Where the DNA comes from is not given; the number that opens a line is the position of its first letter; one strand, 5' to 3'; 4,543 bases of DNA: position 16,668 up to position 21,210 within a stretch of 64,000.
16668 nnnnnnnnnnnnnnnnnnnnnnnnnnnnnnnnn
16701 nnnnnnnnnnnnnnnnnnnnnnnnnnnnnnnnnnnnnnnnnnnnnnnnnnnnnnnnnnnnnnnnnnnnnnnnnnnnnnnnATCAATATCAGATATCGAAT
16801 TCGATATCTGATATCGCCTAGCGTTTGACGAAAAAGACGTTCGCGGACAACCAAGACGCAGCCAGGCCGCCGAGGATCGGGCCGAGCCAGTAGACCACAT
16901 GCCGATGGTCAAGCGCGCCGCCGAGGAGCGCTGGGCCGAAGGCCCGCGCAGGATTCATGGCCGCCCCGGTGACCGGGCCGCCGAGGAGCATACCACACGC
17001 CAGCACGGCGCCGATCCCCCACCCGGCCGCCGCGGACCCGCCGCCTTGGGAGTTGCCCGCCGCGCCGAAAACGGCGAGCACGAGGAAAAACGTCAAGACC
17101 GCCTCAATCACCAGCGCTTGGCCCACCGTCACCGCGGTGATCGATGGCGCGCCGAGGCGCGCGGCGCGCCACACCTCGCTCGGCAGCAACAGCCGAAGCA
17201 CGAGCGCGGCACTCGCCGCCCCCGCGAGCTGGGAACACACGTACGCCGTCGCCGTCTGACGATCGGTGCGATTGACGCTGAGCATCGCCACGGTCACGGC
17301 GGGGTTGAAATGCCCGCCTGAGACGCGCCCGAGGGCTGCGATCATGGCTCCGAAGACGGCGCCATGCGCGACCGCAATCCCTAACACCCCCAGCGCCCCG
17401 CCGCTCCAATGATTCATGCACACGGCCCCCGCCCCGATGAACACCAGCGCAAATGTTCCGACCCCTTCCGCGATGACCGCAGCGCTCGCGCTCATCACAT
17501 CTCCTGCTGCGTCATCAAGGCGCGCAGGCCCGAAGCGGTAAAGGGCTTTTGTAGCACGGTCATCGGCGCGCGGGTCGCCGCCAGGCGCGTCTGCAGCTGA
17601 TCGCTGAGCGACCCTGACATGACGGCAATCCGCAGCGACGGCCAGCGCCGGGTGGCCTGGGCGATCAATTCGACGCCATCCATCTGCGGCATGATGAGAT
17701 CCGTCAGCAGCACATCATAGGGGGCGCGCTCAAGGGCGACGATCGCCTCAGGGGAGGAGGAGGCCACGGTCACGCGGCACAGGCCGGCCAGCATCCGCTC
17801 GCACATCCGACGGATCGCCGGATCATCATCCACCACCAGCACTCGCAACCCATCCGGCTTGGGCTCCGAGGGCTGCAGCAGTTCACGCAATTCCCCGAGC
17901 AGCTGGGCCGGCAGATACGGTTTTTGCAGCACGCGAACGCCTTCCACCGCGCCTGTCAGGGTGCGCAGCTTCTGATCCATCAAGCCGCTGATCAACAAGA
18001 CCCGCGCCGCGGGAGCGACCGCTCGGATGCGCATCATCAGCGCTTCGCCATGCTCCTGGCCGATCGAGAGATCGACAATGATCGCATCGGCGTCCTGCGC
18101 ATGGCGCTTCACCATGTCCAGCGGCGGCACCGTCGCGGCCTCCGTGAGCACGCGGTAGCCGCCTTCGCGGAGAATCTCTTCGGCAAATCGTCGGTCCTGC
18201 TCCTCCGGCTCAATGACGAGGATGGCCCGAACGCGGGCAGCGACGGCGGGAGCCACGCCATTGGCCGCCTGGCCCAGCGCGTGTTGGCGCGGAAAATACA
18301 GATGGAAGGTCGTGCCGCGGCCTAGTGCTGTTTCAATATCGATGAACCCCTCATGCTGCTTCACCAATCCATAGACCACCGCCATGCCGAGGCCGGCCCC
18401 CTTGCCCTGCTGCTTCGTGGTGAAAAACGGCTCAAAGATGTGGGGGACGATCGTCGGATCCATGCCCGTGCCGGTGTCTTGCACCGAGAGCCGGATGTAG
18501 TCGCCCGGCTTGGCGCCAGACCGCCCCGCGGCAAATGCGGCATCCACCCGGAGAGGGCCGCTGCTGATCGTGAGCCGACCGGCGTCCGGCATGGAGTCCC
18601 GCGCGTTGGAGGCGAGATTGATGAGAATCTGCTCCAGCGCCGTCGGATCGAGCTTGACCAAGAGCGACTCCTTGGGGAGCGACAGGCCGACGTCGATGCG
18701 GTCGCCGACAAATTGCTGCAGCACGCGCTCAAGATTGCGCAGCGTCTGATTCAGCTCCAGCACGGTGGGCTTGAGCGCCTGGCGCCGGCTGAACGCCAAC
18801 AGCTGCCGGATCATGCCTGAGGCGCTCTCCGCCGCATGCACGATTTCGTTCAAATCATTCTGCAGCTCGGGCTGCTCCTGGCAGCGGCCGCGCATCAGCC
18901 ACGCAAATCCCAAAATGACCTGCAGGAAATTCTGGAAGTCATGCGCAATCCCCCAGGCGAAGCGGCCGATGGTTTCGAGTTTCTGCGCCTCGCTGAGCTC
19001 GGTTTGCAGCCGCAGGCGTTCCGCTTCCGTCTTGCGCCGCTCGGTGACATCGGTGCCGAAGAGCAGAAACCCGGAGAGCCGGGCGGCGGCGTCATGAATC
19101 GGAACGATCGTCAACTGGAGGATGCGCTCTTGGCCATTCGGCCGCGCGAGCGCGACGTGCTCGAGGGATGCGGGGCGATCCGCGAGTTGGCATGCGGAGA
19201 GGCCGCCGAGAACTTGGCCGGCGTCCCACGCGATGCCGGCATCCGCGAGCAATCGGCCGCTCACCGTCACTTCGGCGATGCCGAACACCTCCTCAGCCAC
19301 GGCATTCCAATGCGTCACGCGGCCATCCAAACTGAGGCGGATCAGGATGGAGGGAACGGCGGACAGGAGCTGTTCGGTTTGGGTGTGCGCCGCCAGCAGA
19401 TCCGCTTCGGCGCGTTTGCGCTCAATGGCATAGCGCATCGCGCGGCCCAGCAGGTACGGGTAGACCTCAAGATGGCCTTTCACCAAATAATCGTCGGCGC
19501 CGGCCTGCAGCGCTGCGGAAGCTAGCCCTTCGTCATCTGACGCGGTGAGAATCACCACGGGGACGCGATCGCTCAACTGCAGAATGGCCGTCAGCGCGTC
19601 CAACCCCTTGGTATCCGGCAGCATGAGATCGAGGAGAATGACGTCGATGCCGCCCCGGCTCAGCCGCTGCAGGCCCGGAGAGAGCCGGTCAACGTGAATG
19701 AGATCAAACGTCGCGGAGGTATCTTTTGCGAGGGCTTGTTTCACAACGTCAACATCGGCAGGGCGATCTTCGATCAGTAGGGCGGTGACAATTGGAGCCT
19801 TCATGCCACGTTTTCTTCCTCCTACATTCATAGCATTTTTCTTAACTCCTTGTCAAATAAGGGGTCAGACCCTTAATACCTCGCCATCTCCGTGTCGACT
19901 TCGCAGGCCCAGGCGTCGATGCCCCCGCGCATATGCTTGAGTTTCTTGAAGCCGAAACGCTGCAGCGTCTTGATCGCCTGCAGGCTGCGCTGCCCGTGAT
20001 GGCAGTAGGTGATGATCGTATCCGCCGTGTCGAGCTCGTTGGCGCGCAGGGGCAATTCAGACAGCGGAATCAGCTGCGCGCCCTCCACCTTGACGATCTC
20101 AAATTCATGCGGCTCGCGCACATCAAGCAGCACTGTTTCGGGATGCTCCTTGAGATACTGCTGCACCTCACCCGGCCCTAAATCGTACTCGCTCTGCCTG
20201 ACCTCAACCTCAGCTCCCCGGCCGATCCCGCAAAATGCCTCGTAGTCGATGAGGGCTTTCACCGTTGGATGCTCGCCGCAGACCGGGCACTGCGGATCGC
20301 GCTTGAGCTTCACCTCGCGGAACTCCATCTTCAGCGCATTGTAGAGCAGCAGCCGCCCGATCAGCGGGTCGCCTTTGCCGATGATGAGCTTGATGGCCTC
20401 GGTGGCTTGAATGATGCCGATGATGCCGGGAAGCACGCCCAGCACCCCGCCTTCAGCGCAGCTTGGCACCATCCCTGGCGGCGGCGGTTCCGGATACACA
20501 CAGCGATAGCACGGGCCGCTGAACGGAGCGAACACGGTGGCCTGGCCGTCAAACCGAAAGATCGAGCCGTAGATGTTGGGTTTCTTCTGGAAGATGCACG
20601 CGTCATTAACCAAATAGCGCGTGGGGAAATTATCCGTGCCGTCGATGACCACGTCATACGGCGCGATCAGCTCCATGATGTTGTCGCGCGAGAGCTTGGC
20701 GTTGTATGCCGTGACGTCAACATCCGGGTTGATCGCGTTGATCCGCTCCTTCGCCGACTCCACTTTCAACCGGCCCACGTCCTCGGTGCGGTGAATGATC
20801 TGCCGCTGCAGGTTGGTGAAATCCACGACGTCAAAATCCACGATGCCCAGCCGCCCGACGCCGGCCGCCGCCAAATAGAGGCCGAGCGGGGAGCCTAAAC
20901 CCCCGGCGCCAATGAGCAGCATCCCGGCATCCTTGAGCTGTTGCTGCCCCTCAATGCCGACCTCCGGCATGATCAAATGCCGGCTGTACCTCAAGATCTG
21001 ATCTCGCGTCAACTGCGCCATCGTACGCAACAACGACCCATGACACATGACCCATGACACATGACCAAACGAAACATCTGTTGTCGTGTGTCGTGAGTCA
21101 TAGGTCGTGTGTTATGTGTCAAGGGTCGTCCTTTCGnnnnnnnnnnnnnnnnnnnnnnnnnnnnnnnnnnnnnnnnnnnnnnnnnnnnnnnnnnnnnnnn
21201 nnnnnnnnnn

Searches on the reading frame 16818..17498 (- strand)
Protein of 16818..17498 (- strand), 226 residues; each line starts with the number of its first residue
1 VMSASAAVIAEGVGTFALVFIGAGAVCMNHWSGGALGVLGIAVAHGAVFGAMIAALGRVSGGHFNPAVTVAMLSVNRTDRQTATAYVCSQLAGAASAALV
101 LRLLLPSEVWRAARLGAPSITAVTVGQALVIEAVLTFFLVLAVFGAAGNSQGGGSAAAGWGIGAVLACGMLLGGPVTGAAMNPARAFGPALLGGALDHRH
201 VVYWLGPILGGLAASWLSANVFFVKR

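Call 40: search_protein_families(library=pfam, proteins=[window:16818-17498:-], max_evalue=0.00001)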
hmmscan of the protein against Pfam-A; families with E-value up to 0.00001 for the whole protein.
window:16818-17498:- (226 aa): 1 family
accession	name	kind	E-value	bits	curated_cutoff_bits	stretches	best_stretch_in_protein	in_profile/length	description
PF00230.25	MIP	-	4.3e-46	157.9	25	1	4-217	7-221/222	Major intrinsic protein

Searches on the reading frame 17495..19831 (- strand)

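Call 40: search_protein_families(library=pfam, proteins=[window:17495-19831:-], max_evalue=0.00001)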
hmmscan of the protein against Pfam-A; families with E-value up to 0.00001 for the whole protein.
window:17495-19831:- (778 aa): 5 families
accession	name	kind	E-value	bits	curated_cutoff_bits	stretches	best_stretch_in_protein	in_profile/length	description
PF00072.30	Response_reg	-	3.9e-47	159.4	30.2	3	18-118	2-99/111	Response regulator receiver domain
PF02518.31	HATPase_c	-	2.8e-23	82.9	26.4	1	395-516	2-110/111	Histidine kinase-, DNA gyrase B-, and HSP90-like ATPase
PF08448.16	PAS_4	-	1.3e-12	48.3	23.1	1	156-266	1-109/110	PAS fold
PF00989.32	PAS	-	2.1e-09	37.8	22.6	1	152-262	3-113/113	PAS fold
PF00512.31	HisKA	-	7.2e-07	29.6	26.9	1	289-352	3-65/66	His Kinase A (phospho-acceptor) domain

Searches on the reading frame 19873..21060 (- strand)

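Call 40: search_protein_families(library=pfam, proteins=[window:19873-21060:-], max_evalue=0.00001)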
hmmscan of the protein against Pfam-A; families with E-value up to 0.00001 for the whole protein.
window:19873-21060:- (395 aa): 2 families
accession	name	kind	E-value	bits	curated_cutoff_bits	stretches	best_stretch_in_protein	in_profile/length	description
PF00899.27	ThiF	-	7.2e-86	287.6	28.1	1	25-260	1-238/238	ThiF family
PF00581.25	Rhodanese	-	4.2e-16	59.7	22.2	1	299-385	5-100/102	Rhodanese-like domain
